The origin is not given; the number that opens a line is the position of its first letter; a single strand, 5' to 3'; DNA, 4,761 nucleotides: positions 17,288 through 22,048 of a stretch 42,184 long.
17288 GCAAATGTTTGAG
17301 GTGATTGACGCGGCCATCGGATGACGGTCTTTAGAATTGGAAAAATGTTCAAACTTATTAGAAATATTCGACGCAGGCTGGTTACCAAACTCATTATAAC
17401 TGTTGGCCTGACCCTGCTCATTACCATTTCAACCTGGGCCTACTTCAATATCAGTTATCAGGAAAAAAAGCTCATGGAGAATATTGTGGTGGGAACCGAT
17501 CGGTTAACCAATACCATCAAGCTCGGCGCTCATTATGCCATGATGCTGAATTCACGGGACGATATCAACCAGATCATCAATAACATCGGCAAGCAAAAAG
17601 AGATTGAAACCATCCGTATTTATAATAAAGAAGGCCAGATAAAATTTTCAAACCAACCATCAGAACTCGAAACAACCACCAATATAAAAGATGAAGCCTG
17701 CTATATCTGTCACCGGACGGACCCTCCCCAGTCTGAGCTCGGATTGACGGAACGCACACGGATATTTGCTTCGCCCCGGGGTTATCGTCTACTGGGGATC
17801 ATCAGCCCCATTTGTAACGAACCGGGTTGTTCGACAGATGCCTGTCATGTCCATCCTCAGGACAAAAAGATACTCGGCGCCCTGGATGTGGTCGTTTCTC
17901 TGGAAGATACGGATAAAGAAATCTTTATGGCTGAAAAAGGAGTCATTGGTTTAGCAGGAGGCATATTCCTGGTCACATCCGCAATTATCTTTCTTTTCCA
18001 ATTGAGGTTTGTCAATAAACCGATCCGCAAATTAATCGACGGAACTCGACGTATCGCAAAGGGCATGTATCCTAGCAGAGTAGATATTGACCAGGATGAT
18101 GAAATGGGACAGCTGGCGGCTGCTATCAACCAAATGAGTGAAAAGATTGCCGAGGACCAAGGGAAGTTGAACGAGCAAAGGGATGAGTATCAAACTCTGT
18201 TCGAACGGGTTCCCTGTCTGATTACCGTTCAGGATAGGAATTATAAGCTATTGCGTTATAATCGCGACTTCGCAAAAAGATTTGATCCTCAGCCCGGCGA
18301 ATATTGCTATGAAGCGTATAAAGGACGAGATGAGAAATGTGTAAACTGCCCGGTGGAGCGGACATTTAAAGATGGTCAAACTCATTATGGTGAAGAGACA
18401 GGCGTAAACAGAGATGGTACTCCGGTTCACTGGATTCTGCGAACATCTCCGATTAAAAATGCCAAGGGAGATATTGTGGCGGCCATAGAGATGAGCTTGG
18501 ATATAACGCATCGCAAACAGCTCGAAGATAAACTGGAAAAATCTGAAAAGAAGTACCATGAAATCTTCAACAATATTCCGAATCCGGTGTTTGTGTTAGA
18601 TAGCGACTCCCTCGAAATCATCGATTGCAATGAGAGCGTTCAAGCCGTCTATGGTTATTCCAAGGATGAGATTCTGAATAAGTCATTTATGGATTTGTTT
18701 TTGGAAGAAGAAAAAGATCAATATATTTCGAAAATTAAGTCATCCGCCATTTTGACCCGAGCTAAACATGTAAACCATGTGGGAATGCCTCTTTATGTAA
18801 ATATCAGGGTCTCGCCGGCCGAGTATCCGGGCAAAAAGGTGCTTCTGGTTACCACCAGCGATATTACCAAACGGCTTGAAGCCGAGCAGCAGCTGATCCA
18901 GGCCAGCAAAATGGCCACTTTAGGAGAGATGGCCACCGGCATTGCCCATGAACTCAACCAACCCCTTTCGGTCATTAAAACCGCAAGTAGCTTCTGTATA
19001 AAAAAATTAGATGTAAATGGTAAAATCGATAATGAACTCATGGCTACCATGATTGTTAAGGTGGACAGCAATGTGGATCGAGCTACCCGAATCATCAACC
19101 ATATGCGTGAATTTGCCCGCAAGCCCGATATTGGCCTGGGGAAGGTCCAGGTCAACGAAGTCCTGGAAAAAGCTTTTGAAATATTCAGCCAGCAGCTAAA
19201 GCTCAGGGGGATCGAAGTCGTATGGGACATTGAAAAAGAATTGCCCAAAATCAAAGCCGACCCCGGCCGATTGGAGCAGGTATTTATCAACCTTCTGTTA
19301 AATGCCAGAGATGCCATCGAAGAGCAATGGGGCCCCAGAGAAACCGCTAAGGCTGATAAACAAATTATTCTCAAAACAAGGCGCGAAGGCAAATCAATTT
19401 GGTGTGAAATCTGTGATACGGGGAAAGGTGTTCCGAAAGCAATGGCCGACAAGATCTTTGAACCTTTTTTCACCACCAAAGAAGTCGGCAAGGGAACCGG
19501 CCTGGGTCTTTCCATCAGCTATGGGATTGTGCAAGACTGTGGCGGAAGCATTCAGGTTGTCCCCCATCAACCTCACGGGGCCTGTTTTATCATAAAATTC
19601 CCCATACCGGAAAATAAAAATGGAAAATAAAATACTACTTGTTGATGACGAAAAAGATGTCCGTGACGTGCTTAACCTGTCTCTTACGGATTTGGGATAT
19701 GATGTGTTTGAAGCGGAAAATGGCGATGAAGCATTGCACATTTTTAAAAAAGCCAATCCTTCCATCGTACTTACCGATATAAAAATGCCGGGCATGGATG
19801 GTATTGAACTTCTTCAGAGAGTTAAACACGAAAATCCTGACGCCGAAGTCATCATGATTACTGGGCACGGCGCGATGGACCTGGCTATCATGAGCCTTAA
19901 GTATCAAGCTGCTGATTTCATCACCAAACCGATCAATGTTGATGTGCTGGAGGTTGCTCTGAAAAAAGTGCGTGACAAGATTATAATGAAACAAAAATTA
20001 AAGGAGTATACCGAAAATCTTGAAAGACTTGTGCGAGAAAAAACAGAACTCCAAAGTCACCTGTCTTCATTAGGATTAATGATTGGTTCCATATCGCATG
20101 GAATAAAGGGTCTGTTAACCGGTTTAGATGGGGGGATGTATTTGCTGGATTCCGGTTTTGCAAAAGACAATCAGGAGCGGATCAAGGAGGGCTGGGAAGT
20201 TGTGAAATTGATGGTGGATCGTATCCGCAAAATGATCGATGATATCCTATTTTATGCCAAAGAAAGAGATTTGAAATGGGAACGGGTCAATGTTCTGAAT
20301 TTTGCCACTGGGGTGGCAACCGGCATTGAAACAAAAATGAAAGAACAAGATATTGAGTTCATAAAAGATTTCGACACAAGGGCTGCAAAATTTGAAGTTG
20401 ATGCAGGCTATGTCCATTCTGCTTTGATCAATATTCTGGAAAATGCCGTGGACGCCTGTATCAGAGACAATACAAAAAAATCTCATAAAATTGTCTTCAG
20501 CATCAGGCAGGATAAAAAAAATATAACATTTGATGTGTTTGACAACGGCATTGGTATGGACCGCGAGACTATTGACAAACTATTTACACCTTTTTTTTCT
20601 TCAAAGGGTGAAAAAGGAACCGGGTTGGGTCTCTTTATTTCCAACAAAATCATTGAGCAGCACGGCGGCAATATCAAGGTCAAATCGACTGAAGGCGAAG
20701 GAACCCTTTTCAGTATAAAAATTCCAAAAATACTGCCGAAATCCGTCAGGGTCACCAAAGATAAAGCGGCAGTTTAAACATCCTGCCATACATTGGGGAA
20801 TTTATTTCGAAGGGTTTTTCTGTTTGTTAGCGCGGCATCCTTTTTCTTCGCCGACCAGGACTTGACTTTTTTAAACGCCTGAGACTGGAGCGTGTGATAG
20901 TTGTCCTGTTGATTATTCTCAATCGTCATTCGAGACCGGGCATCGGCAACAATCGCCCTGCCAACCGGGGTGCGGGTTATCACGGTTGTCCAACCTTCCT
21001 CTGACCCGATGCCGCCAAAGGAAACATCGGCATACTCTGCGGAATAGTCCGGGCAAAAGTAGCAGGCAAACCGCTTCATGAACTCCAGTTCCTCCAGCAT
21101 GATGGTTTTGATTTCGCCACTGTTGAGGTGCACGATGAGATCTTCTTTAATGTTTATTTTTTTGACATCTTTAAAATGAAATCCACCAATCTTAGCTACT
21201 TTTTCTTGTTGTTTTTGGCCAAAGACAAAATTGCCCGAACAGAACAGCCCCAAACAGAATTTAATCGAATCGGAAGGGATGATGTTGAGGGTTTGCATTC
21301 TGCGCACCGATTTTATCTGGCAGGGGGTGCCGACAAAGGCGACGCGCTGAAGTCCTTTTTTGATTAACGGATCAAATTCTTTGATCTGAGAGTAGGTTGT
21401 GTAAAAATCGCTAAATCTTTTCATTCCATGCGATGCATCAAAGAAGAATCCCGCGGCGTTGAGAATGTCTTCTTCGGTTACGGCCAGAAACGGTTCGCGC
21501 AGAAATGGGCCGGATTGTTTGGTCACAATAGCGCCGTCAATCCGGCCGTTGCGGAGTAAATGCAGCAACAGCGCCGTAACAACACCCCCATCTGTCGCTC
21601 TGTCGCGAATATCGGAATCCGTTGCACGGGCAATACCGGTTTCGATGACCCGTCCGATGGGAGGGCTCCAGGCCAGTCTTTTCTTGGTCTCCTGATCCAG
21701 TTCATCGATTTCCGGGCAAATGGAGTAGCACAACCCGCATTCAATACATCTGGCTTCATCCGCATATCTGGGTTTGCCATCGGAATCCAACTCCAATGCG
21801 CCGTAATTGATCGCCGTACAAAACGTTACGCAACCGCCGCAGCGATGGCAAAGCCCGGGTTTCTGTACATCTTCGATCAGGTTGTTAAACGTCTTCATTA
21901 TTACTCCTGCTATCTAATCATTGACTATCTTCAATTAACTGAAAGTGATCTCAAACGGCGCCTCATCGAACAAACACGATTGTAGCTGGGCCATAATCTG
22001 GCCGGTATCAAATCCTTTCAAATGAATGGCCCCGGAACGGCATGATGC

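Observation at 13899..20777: HdrA-REC is translationally coupled to a sensor kinase and a REC-kinase hybrid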

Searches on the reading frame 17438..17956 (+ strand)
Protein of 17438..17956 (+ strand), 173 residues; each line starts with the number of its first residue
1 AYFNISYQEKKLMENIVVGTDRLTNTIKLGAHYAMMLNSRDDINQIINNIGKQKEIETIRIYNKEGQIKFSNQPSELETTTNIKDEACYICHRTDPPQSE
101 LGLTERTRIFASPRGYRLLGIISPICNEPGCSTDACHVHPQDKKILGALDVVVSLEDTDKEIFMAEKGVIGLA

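Call 41: search_solved_structures(query=A3, max_evalue=10, show_alignments=2)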
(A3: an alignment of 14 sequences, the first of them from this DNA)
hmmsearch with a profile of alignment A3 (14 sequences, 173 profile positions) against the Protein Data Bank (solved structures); distinct sequences matched with E-value up to 10: 3.
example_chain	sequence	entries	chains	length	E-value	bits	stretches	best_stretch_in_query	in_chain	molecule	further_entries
6r17_A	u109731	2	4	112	0.026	17.1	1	31-102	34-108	Synaptonemal complex central element protein 2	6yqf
3b42_A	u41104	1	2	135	0.069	15.8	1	109-157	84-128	Methyl-accepting chemotaxis protein, putative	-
3b47_A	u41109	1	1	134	0.25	13.9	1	112-157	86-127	Methyl-accepting chemotaxis protein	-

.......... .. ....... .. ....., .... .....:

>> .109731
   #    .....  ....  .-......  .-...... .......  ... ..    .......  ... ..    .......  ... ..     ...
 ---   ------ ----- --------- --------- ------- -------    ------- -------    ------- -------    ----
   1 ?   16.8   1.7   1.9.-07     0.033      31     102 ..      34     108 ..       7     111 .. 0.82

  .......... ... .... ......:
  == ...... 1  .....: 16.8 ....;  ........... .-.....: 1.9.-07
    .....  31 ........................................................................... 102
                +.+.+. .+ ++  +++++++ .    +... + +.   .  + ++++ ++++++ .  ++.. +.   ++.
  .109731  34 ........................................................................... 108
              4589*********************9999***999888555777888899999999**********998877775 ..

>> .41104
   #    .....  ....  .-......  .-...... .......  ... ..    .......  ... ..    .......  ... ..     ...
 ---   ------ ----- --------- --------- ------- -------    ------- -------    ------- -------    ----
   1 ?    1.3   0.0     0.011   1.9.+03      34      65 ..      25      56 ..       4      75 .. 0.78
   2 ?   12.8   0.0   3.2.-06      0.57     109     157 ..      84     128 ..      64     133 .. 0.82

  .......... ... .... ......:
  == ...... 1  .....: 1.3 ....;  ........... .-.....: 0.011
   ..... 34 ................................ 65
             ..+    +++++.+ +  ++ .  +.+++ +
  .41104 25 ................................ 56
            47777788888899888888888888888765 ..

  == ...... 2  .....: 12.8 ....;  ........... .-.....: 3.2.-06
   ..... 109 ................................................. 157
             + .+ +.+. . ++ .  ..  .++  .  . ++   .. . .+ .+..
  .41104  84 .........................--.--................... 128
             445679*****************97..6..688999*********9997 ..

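Call 42: search_protein_families(library=pfam, alignment_id=A3, max_evalue=1)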
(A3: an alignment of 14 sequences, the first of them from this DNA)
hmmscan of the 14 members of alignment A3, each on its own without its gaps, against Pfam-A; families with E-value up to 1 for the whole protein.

A. member 1, seq(173 aa): 5 families
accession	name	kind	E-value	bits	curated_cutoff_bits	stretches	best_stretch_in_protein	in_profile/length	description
PF21563.3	Mcp40H-20_sensor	-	8.5e-06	26.5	27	1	34-156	10-112/112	Methyl-accepting chemotaxis sensory transducer, class 40H, sensor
PF18059.6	Csd3_N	-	0.00042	21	27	1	22-74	33-82/83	Csd3 N-terminal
PF14252.11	DUF4347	-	0.01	16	24.6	1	17-83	8-76/164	Domain of unknown function (DUF4347)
PF09984.15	sCache_4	-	0.015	15.6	22.1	1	29-68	24-65/145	Single cache domain 4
PF17152.10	CHASE8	-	0.19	12.4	27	1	33-68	22-57/102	Periplasmic sensor domain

B. families by the number of members that match (of 14 scanned): 18 families
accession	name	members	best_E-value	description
PF21563.3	Mcp40H-20_sensor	14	2.9e-07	Methyl-accepting chemotaxis sensory transducer, class 40H, sensor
PF18059.6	Csd3_N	12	0.00014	Csd3 N-terminal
PF14252.11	DUF4347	12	0.00017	Domain of unknown function (DUF4347)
PF09984.15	sCache_4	7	0.00061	Single cache domain 4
PF17152.10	CHASE8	4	0.15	Periplasmic sensor domain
PF01781.23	Ribosomal_L38e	3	0.068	Ribosomal L38e protein family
PF18719.7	ArlS_N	2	0.021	ArlS sensor domain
PF19538.4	DUF6062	2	0.022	Family of unknown function (DUF6062)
PF07635.16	PSCyt1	2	0.057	Planctomycete cytochrome C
PF23846.1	Cache_WalK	1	0.0046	WalK sensor protein kinase Chache domain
PF24860.1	FdhE_C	1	0.0055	FdhE, C-terminal domain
PF09151.16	DUF1936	1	0.03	Domain of unknown function (DUF1936)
PF17398.7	NolB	1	0.043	Nodulation protein NolB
PF22113.1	Mtrc-MtrF_II-IV_dom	1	0.06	Outer membrane cytochrome MtrC/MtrF-like, domains II/IV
PF18182.6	mCpol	1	0.095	minimal CRISPR polymerase domain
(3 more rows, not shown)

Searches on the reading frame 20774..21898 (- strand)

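Call 8: search_protein_families(library=pfam, proteins=[window:20774-21898:-], max_evalue=0.01)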
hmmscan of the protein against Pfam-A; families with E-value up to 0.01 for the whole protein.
window:20774-21898:- (374 aa): 14 families
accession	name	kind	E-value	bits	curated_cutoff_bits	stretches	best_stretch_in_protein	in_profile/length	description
PF04432.18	FrhB_FdhB_C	-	6.8e-38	130.3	23.3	1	184-329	2-145/150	Coenzyme F420 hydrogenase/dehydrogenase, beta subunit C terminus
PF04422.18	FrhB_FdhB_N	-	1.7e-18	67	22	1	90-157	4-72/78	Coenzyme F420 hydrogenase/dehydrogenase, beta subunit N-term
PF13237.11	Fer4_10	-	7.3e-08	32.7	25.5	1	11-62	3-53/53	4Fe-4S dicluster domain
PF14697.11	Fer4_21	-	2.2e-06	28.1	35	1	17-64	8-54/59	4Fe-4S dicluster domain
PF12800.12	Fer4_4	-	9.8e-06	25.9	24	1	49-62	2-15/17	4Fe-4S binding domain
PF13183.11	Fer4_8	-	1.8e-05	25.6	27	1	50-71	4-25/68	4Fe-4S dicluster domain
PF12838.12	Fer4_7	-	1.9e-05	25.5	27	1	17-62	2-49/52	4Fe-4S dicluster domain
PF00037.32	Fer4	-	2.4e-05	24.4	21.1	1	47-62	4-19/24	4Fe-4S binding domain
PF12837.12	Fer4_6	-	2.7e-05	24.3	25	1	47-63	5-21/24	4Fe-4S binding domain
PF13187.11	Fer4_9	-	7.8e-05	23.1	27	1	17-63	2-49/52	4Fe-4S dicluster domain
PF13534.11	Fer4_17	-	0.00024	22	22.2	0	50-66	1-17/61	4Fe-4S dicluster domain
PF12797.12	Fer4_2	-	0.00062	20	24.5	1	44-63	3-22/22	4Fe-4S binding domain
PF13370.11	Fer4_13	-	0.0011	20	24.5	1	47-73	2-28/58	4Fe-4S single cluster domain of Ferredoxin I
PF13459.11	Fer4_15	-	0.0019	19.3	22.4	1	47-76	4-33/66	4Fe-4S single cluster domain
